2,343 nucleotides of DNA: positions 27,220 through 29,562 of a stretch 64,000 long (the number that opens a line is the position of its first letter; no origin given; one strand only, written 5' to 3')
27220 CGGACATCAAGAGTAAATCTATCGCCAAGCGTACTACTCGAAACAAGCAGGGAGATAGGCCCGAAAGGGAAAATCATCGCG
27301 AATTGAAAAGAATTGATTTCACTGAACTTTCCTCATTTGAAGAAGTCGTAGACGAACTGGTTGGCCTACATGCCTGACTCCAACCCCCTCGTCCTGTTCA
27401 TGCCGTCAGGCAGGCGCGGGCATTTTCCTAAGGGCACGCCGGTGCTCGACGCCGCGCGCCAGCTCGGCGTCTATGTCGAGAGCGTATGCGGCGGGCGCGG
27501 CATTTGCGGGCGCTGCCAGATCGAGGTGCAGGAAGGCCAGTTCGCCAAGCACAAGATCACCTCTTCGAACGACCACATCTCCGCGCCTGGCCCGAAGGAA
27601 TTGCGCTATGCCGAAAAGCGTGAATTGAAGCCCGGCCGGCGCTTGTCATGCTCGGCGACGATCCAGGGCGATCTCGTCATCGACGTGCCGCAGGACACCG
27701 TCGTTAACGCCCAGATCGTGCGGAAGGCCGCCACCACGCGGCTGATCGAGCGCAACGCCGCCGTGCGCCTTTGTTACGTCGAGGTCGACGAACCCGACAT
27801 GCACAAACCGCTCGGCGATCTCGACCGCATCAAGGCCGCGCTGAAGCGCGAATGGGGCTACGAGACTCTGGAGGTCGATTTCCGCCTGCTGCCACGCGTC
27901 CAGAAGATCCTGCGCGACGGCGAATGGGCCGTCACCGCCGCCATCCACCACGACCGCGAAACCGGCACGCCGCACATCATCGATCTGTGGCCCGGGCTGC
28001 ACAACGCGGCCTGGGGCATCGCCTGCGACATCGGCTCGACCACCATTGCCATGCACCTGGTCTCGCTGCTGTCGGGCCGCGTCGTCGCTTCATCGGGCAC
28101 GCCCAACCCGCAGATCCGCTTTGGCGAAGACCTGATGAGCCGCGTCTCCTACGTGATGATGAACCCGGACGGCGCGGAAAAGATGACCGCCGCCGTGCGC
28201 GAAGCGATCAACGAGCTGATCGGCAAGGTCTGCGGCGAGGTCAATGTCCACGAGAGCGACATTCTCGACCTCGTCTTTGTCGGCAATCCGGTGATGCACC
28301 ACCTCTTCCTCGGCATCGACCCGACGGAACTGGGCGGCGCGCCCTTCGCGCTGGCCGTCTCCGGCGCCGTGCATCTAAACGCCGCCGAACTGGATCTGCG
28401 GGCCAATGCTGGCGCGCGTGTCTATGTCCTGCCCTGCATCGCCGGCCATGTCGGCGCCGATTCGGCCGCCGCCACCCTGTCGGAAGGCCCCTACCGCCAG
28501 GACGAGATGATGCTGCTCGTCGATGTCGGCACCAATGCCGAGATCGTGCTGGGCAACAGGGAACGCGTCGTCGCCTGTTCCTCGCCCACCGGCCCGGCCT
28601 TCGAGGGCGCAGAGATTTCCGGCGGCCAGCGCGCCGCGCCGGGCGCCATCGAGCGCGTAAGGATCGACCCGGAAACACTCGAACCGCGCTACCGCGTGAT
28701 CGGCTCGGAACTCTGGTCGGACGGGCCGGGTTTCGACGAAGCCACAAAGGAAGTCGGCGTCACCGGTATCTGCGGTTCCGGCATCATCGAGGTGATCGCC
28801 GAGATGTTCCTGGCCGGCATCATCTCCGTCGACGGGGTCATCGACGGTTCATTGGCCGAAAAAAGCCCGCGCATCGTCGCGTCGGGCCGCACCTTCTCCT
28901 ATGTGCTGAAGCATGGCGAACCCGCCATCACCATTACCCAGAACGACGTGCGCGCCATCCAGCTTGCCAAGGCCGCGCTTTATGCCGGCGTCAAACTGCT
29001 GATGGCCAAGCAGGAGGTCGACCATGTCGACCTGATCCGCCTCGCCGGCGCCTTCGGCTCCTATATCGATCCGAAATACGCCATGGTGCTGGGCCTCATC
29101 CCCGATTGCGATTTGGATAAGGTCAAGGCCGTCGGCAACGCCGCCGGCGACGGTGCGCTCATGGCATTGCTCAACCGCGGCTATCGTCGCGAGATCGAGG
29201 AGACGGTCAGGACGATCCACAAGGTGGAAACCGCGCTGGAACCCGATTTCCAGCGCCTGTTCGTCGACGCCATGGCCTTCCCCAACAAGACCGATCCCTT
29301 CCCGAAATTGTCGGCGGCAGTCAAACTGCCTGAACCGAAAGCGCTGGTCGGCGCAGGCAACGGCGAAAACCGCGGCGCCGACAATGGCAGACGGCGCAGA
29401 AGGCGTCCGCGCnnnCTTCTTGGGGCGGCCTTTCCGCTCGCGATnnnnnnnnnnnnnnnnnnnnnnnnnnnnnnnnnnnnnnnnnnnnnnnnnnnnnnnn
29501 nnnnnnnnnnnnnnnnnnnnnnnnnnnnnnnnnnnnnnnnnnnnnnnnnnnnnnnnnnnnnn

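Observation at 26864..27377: Low-GC PD-(D/E)xK-like ORF wedged between the methyltransferase and activase genes of the corrinoid operon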

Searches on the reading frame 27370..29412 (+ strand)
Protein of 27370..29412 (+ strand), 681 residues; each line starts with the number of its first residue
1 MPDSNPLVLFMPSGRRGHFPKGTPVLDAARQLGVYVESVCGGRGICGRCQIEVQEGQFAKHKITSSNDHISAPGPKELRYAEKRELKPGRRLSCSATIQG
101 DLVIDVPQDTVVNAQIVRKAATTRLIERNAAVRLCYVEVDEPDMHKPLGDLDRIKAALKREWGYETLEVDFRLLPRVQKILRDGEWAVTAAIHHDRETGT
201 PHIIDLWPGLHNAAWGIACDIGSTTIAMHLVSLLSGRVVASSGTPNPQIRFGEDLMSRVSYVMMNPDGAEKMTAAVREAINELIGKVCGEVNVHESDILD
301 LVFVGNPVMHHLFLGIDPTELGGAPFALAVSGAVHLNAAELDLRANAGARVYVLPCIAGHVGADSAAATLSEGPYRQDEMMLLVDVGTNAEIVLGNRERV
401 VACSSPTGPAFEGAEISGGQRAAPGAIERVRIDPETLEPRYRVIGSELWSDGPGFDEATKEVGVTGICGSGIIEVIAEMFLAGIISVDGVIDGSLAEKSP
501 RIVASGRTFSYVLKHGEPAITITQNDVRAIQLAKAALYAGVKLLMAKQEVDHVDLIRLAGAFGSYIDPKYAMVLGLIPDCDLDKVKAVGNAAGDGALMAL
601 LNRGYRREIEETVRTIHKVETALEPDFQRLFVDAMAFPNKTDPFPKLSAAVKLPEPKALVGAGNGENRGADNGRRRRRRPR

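Call 4: search_protein_families(library=pfam, proteins=[window:27370-29412:+], max_evalue=1)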
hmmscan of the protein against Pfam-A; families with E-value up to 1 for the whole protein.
window:27370-29412:+ (681 aa): 5 families
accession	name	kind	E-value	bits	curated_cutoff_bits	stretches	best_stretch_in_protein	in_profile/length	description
PF14574.11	RACo_C_ter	-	1.7e-90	303.1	27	1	379-647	1-260/261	C-terminal domain of RACo the ASKHA domain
PF17651.6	Raco_middle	-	4.5e-49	166.7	26.8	1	216-371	2-157/163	RACo middle region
PF17650.6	RACo_linker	-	6.2e-28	96.9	26.2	1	122-212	2-85/86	RACo linker region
PF00111.32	Fer2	-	2.7e-07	30.9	21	1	18-96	11-74/77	2Fe-2S iron-sulfur cluster binding domain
PF14408.11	Actino_peptide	-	0.023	15.2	25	1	20-38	5-23/58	Ribosomally synthesised peptide in actinomycetes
